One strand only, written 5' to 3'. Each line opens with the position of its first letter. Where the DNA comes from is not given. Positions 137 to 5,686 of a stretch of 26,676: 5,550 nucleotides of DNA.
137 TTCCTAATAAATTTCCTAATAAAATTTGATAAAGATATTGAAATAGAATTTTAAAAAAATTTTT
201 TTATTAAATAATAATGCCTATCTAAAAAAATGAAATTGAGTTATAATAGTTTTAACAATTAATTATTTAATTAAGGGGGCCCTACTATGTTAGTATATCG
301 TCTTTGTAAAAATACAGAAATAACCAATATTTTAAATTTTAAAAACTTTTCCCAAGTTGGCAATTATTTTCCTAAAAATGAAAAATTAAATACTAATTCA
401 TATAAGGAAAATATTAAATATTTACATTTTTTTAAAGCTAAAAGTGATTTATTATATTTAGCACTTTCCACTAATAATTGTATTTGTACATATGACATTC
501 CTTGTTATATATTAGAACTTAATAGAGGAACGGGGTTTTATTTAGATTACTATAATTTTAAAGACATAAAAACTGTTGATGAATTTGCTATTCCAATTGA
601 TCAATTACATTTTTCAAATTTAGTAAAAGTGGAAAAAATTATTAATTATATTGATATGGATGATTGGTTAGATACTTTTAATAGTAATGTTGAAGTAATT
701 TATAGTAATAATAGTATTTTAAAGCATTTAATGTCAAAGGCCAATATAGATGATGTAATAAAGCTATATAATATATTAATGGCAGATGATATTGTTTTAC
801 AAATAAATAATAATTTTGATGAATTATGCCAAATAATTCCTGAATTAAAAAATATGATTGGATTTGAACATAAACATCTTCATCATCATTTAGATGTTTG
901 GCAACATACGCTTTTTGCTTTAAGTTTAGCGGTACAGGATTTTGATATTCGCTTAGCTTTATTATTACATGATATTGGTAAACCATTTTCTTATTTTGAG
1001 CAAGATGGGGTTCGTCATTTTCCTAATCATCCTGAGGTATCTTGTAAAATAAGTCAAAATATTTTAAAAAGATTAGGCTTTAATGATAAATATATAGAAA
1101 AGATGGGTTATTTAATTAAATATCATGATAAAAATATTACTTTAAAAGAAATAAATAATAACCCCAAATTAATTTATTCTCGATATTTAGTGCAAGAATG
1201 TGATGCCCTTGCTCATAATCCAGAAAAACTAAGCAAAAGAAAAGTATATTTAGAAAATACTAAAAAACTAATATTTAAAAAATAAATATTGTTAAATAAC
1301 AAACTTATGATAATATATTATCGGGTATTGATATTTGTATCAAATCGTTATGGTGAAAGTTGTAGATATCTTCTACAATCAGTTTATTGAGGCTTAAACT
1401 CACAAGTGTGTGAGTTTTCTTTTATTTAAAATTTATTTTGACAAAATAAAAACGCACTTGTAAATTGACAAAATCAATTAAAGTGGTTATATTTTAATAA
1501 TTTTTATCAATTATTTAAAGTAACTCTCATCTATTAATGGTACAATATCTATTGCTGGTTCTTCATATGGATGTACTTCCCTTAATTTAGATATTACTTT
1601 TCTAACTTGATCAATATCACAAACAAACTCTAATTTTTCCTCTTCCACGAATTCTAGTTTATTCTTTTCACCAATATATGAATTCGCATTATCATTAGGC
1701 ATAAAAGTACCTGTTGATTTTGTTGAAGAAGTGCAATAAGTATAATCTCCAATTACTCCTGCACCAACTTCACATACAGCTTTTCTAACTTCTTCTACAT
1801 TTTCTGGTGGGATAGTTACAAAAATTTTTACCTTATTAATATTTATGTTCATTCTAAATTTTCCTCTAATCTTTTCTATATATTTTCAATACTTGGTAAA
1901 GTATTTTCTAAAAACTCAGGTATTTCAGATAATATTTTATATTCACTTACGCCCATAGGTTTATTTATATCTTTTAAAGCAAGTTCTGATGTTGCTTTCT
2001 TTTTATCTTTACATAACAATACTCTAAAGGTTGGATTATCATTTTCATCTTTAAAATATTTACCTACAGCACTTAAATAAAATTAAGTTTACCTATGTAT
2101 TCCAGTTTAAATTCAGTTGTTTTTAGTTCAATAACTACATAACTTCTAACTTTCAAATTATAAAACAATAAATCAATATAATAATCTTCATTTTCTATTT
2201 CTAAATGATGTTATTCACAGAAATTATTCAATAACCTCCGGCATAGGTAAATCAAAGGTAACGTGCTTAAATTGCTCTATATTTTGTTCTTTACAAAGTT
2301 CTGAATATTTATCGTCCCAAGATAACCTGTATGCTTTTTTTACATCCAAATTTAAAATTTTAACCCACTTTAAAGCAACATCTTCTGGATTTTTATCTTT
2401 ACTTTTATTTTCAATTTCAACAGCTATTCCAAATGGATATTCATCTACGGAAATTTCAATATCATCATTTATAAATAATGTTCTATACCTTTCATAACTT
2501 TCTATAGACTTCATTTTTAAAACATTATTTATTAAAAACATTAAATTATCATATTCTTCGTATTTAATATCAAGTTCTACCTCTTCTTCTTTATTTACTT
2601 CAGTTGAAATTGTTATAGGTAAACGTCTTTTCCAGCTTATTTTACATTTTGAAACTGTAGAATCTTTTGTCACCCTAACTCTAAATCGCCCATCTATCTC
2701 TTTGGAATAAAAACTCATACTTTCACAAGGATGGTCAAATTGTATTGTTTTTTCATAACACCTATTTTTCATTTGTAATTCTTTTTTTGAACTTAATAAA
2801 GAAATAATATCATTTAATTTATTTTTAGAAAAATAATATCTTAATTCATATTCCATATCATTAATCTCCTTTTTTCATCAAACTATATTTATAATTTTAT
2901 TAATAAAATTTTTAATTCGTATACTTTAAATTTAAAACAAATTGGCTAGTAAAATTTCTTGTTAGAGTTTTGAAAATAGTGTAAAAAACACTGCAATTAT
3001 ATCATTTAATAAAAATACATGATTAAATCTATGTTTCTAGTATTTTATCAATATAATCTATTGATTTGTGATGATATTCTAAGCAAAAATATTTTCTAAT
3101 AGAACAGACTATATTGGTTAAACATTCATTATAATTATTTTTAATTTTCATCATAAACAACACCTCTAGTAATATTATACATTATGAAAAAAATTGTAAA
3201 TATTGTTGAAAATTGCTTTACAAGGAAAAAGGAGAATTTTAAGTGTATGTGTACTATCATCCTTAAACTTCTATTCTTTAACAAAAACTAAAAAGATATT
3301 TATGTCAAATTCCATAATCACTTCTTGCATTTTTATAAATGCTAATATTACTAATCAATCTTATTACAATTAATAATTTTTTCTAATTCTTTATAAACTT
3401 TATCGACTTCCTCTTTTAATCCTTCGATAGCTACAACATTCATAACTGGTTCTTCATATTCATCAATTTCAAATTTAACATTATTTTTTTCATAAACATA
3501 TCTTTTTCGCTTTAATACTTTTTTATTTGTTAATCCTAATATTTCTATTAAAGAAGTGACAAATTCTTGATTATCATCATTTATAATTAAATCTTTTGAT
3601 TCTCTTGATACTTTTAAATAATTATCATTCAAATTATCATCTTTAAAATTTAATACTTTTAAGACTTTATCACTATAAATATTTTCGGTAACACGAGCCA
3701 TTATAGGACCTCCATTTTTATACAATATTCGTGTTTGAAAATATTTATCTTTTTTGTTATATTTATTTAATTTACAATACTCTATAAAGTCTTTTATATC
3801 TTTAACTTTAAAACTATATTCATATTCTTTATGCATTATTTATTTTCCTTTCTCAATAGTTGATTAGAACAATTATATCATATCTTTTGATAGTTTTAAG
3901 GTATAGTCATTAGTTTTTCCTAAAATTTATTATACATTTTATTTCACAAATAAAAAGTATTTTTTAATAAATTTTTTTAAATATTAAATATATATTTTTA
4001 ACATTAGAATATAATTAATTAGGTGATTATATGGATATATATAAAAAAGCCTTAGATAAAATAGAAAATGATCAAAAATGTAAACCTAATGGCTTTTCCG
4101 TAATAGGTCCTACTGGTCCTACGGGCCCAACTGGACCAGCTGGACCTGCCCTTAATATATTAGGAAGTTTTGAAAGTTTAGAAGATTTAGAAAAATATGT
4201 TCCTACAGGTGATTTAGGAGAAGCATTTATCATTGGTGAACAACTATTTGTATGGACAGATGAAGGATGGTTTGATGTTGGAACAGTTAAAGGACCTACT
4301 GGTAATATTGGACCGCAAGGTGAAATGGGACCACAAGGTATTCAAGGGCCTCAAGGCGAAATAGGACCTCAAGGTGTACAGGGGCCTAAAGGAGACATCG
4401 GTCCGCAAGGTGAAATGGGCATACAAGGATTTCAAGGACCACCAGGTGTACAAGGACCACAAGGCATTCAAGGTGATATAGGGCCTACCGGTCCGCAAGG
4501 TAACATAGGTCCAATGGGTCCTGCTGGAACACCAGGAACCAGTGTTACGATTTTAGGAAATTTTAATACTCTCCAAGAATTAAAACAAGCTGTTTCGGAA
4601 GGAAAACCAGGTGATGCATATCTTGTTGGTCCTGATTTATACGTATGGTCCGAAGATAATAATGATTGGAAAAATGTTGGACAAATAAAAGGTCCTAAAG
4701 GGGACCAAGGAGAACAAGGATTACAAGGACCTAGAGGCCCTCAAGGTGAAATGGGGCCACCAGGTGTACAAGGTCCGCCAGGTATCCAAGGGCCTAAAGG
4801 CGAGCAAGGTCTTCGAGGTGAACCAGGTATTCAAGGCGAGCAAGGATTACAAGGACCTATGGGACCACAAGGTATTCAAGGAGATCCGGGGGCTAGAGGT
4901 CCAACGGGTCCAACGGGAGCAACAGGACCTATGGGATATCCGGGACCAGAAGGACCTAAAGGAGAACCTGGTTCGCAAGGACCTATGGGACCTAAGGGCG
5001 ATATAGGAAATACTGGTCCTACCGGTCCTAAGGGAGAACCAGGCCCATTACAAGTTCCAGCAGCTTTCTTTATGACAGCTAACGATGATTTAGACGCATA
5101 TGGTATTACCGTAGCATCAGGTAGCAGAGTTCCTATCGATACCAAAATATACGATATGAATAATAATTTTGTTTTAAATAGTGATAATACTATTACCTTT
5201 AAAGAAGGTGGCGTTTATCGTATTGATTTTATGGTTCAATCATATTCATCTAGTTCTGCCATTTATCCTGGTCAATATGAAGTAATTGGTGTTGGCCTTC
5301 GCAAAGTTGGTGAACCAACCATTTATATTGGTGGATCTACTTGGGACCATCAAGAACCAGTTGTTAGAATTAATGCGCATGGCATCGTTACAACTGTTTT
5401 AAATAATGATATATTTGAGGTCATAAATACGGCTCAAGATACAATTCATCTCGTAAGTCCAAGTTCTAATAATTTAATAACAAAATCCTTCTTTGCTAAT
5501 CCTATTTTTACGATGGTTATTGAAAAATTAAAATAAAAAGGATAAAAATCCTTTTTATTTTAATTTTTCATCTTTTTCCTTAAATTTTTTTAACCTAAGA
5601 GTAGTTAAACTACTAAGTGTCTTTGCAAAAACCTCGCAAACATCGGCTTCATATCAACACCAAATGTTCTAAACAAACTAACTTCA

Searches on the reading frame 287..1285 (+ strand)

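Call 86: search_protein_families(library=pfam, proteins=[window:287-1285:+], max_evalue=0.001)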
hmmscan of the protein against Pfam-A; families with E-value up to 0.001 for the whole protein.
window:287-1285:+ (332 aa): 1 family
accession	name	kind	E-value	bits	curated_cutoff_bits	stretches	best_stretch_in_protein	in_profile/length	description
PF01966.28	HD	-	1.9e-07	31.8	22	1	200-287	4-92/116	HD domain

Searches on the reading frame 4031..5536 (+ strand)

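Call 86: search_protein_families(library=pfam, proteins=[window:4031-5536:+], max_evalue=0.001)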
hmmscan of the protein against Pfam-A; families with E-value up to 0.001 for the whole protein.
window:4031-5536:+ (501 aa): 1 family
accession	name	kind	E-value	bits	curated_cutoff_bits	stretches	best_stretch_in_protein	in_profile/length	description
PF01391.23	Collagen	-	3.1e-32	110.6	27.2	3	221-279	1-59/60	Collagen triple helix repeat (20 copies)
